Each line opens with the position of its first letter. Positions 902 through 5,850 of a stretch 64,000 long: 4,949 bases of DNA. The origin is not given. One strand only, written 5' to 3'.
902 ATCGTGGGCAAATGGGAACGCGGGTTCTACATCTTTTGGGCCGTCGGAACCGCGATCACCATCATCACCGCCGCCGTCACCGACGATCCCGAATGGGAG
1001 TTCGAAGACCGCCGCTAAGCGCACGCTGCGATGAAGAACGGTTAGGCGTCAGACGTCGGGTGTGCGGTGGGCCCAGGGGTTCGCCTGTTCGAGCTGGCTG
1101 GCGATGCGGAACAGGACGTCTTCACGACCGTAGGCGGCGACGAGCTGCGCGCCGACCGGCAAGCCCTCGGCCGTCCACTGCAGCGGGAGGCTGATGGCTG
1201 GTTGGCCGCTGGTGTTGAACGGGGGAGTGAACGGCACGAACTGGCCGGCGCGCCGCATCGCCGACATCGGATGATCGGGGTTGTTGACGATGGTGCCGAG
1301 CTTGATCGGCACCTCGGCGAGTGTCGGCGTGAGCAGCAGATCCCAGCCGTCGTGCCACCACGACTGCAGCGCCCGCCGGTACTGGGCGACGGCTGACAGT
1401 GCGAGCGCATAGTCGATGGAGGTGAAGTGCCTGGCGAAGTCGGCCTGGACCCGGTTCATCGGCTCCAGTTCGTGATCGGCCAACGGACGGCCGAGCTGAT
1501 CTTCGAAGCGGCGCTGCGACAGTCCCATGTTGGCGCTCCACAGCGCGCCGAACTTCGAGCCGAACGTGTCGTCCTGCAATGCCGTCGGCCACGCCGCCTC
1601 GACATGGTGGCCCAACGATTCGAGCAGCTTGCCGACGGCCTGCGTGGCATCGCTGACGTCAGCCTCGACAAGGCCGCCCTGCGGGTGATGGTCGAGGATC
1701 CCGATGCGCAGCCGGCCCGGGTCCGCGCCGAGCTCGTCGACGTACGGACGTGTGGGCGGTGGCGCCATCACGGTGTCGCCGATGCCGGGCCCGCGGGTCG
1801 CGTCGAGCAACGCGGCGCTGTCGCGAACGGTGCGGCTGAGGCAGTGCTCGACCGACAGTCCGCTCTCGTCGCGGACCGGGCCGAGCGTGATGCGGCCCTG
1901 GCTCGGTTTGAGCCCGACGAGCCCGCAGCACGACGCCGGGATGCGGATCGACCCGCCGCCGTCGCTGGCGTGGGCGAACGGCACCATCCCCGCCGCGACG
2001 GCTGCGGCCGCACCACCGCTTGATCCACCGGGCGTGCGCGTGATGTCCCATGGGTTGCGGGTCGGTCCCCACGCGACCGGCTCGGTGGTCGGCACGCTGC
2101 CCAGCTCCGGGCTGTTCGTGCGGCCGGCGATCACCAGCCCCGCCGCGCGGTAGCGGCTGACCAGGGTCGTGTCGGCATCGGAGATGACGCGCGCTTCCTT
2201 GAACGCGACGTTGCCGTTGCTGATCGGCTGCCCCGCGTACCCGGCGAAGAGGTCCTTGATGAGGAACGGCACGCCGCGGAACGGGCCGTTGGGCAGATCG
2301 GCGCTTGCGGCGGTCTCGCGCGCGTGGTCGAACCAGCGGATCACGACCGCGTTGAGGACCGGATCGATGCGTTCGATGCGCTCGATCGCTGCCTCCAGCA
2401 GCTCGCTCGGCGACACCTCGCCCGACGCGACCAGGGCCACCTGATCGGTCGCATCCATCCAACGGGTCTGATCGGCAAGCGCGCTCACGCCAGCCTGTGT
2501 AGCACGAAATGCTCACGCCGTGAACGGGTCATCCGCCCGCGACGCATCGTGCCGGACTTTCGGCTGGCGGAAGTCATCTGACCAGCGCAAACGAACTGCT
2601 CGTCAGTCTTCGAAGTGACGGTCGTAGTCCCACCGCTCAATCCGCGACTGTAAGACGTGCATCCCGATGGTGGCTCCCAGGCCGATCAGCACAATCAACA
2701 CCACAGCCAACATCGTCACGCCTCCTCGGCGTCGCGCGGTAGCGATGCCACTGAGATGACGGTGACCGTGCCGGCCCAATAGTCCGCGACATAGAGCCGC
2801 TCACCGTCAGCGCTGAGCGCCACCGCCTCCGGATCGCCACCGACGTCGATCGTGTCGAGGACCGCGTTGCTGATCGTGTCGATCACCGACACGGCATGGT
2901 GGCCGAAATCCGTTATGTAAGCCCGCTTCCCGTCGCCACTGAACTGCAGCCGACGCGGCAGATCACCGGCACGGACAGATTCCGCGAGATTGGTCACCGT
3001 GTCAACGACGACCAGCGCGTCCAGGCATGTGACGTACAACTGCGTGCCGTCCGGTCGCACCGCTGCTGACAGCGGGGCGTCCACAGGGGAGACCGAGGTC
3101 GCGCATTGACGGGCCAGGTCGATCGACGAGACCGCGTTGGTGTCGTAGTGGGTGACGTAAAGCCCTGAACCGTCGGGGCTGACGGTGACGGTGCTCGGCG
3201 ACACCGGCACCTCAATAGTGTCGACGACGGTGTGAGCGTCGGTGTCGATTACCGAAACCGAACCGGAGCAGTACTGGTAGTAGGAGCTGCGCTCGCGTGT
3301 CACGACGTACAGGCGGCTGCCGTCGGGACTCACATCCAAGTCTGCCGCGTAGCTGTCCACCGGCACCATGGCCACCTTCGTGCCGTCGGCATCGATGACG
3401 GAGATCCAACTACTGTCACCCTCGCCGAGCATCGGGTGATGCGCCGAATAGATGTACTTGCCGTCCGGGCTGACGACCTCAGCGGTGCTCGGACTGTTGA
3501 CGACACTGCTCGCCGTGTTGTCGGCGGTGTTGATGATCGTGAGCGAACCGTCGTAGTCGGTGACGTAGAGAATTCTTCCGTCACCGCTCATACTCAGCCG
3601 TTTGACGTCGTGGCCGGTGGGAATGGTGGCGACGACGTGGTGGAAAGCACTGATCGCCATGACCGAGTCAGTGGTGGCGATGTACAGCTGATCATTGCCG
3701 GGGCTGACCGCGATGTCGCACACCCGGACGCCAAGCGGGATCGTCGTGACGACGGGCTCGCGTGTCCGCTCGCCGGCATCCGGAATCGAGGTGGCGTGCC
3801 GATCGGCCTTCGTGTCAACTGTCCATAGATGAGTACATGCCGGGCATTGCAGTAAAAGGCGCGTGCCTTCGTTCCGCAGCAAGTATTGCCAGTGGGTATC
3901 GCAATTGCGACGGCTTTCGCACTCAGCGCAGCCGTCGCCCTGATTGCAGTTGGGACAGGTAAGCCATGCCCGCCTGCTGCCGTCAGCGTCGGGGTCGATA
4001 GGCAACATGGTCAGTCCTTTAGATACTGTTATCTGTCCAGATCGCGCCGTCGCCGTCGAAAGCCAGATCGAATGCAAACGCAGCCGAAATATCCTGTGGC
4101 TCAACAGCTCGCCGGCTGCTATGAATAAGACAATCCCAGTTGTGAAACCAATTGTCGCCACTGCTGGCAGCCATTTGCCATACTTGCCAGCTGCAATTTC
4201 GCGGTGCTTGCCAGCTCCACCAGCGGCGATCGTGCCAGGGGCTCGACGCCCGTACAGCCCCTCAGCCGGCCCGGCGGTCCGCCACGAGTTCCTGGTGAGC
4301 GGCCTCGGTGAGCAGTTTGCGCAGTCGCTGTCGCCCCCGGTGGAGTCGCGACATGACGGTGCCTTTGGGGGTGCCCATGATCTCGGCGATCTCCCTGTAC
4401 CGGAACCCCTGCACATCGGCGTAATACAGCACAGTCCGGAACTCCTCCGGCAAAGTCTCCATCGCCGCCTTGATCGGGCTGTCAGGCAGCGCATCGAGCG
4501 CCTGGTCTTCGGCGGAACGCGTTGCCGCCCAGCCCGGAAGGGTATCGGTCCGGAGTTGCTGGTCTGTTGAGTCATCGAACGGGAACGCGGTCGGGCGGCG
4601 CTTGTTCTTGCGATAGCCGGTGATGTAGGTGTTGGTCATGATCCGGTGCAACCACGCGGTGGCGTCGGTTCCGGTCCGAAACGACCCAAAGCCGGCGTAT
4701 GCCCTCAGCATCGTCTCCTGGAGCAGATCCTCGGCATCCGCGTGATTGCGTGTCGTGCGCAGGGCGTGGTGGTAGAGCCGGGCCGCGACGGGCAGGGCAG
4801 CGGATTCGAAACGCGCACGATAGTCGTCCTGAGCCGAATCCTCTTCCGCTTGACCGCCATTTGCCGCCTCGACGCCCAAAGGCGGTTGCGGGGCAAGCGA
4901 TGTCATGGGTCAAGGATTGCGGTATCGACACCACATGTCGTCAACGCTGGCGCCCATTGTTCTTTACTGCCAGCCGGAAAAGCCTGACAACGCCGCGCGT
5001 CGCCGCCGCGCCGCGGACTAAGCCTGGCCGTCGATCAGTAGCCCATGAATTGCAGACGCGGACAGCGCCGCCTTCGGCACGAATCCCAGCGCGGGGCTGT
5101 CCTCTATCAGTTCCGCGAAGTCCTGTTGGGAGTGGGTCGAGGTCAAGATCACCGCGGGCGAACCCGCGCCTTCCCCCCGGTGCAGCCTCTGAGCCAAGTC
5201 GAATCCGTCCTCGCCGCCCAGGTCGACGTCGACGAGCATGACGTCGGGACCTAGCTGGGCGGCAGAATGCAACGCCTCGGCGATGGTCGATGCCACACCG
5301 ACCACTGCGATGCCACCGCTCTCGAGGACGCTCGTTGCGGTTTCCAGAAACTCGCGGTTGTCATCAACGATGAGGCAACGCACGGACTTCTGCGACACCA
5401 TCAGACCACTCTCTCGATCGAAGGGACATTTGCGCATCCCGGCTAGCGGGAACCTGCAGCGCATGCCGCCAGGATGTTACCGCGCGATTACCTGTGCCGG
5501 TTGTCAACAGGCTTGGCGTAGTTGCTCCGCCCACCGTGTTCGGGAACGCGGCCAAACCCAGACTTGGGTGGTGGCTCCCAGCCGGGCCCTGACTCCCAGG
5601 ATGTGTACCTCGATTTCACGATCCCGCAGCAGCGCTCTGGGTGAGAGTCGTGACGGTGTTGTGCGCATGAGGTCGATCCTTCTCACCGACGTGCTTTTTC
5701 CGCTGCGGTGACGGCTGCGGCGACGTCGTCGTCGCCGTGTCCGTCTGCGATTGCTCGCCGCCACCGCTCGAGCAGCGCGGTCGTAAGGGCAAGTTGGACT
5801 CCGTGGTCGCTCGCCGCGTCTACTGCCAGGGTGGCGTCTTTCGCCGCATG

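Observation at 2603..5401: SigH-paralogue ECF sigma operon with a zinc-ribbon + 8-repeat beta-propeller protein where the RshA-type anti-sigma should be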

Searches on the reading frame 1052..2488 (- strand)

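Call 5: search_protein_families(library=pfam, proteins=[window:1052-2488:-], max_evalue=0.01)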
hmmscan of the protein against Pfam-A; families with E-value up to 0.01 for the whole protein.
window:1052-2488:- (479 aa): 1 family
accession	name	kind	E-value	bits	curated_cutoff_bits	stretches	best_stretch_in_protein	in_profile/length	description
PF01425.27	Amidase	-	4.6e-90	303.2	27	1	29-458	1-443/445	Amidase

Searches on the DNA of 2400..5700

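Call 25: search_rna_families(source=window, start=2400, end=5700, threshold=evalue, max_evalue=1)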
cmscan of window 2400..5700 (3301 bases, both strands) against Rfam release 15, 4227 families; matches with E-value up to 1: 1.
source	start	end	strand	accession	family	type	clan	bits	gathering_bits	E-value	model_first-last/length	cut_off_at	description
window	3000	3090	-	RF03254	mir-9460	Gene; miRNA;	-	21.2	85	0.3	1-68/68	no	mir-9460 microRNA precursor family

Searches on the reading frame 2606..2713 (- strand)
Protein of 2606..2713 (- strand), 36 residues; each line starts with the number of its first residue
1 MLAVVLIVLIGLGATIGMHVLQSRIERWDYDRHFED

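Call 5: search_protein_families(library=pfam, proteins=[window:2606-2713:-], max_evalue=0.01)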
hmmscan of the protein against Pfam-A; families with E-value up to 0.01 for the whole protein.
window:2606-2713:- (36 aa): 0 families

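Call 6: search_protein_families(library=ncbifam, proteins=[window:2606-2713:-], max_evalue=0.01)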
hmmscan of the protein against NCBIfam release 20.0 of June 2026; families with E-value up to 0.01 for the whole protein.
window:2606-2713:- (36 aa): 0 families
